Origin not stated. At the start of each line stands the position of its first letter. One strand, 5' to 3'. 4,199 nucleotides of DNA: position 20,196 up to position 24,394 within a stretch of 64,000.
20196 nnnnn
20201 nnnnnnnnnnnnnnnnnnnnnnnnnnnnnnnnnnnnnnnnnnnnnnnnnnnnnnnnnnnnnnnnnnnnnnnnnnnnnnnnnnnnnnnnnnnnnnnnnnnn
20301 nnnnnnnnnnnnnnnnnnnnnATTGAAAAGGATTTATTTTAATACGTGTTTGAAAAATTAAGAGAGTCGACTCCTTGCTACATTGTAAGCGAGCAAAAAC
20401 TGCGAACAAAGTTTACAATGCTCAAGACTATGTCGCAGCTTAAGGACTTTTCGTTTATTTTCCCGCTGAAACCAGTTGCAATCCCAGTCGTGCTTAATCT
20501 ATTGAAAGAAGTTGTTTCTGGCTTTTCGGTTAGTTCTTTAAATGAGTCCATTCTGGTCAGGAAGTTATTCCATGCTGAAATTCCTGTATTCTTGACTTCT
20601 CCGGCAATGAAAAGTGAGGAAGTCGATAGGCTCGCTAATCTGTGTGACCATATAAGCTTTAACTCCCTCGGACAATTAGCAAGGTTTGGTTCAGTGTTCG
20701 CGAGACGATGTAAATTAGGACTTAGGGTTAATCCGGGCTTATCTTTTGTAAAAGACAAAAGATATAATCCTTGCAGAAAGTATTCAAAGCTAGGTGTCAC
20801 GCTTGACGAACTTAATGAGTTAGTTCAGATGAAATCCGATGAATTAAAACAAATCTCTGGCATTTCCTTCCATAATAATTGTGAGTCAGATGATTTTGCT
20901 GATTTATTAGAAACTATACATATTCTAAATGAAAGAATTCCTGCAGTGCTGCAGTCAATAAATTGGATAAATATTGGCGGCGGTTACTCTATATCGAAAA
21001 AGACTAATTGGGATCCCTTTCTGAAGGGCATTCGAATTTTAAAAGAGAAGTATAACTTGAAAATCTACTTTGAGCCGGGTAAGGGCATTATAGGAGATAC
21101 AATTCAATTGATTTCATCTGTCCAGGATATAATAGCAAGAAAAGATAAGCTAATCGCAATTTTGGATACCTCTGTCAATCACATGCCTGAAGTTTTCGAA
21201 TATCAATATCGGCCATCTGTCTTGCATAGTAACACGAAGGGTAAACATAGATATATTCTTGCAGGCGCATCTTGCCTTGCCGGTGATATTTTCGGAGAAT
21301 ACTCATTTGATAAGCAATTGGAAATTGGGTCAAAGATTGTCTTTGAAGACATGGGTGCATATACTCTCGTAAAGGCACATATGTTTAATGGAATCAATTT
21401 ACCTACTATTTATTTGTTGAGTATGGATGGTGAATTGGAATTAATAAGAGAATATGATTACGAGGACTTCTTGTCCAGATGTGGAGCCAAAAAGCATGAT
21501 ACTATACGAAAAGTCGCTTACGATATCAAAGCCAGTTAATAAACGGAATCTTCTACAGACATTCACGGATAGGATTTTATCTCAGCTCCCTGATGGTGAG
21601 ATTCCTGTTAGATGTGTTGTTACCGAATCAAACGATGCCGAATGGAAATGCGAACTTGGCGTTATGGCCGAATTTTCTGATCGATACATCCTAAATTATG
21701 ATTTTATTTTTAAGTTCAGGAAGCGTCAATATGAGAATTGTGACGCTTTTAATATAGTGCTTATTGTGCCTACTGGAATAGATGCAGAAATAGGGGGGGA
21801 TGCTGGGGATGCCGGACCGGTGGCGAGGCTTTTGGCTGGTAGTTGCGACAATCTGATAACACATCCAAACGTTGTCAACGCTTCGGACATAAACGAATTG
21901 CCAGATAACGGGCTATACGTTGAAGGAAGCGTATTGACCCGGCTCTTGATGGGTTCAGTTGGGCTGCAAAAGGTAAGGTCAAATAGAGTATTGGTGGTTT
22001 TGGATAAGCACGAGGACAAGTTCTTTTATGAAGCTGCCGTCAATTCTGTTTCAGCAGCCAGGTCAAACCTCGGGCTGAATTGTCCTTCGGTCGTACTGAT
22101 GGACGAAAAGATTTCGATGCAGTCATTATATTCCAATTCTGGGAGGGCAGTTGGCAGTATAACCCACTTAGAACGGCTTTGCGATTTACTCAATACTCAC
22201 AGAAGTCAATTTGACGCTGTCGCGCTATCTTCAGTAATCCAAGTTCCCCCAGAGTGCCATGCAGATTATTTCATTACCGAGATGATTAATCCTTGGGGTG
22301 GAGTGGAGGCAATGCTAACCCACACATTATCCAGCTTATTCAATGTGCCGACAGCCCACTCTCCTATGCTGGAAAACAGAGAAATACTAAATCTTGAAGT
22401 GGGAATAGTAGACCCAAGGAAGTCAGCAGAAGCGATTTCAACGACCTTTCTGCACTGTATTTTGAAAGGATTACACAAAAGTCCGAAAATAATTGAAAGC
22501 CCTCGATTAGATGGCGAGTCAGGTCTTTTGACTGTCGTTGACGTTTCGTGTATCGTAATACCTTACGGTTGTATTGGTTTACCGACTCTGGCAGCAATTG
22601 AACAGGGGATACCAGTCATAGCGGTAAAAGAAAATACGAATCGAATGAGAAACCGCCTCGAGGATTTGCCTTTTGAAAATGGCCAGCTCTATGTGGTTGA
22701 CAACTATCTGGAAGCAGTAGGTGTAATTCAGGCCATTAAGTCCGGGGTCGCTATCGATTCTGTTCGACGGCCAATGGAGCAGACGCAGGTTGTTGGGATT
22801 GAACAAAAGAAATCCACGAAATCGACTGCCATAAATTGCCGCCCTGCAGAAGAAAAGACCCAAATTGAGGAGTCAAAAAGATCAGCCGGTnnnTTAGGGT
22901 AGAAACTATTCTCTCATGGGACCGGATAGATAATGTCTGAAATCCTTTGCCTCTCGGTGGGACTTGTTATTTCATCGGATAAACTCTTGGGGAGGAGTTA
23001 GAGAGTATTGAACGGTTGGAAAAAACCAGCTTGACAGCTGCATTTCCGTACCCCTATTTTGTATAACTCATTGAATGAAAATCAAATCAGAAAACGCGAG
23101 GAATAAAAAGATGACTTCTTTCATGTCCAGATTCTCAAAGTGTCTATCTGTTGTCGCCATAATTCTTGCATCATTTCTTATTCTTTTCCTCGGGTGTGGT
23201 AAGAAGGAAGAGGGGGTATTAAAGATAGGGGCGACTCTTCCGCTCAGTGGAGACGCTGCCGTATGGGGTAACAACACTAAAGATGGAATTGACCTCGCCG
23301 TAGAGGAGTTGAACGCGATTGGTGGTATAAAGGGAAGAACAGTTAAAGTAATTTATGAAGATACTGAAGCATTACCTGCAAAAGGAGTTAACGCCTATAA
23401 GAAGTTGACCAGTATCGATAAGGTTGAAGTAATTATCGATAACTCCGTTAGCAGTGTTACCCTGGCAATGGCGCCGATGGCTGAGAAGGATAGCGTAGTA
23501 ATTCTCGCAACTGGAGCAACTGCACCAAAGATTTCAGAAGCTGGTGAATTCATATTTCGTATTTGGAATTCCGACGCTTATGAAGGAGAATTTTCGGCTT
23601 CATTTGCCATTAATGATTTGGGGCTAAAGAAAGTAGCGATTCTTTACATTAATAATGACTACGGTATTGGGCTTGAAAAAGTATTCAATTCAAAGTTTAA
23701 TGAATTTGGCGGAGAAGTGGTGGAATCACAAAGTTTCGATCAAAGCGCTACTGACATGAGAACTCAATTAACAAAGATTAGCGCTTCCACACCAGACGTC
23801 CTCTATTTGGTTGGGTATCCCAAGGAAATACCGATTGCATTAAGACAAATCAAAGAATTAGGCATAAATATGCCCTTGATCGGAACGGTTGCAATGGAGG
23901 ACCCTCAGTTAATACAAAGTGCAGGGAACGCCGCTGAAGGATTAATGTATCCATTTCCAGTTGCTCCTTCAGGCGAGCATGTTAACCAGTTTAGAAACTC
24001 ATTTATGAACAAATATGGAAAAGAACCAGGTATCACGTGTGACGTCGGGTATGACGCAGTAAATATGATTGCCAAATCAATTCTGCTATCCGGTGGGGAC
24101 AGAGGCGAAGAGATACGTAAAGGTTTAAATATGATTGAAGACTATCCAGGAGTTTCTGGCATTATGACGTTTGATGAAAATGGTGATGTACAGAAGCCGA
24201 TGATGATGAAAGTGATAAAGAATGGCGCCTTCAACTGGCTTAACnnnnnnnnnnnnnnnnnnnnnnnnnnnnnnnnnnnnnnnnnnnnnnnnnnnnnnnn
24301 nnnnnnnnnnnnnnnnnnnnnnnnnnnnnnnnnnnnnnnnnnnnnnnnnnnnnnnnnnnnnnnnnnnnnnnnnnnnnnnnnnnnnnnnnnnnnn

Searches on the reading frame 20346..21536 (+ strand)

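Call 85: search_protein_families(library=pfam, proteins=[window:20346-21536:+], max_evalue=0.00001)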
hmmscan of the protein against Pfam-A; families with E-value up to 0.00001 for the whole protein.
window:20346-21536:+ (397 aa): 2 families
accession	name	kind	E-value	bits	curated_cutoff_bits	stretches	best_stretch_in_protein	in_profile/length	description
PF02784.22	Orn_Arg_deC_N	-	1.2e-13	51.4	23.4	1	28-246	11-243/247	Pyridoxal-dependent decarboxylase, pyridoxal binding domain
PF00278.28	Orn_DAP_Arg_deC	-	1.3e-08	35.4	23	1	251-337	6-95/95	Pyridoxal-dependent decarboxylase, C-terminal sheet domain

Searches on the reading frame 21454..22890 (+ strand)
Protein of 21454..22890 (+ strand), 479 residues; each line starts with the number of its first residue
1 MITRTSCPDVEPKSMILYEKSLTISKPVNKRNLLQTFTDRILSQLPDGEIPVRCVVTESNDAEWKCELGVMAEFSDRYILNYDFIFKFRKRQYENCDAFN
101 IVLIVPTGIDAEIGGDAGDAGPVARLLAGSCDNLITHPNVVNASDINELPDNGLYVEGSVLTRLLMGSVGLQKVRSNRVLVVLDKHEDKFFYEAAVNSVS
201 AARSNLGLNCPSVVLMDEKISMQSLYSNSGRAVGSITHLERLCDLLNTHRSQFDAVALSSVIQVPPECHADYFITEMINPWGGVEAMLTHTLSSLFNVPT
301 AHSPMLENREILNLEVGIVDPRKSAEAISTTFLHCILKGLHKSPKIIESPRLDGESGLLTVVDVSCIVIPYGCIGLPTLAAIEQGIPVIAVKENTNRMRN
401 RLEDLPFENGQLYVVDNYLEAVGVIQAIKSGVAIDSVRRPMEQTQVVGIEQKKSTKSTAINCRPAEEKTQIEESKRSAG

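Call 85: search_protein_families(library=pfam, proteins=[window:21454-22890:+], max_evalue=0.00001)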
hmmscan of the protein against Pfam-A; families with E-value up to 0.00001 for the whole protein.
window:21454-22890:+ (479 aa): 1 family
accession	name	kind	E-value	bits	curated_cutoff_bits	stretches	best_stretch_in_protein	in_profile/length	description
PF11805.13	DUF3326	-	1.5e-93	313.9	25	1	101-437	2-336/337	Protein of unknown function (DUF3326)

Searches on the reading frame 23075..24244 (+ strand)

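Call 85: search_protein_families(library=pfam, proteins=[window:23075-24244:+], max_evalue=0.00001)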
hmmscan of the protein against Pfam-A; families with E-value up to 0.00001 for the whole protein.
window:23075-24244:+ (390 aa): 3 families
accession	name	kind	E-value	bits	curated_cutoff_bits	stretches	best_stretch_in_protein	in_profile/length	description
PF13458.12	Peripla_BP_6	-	2.4e-54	185.7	31.7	1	49-382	2-339/343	Periplasmic binding protein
PF01094.35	ANF_receptor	-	1.6e-25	90.3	25.4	1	71-375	5-343/353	Receptor family ligand binding region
PF13433.12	Peripla_BP_5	-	1.5e-13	51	27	1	50-387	2-343/363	Periplasmic binding protein domain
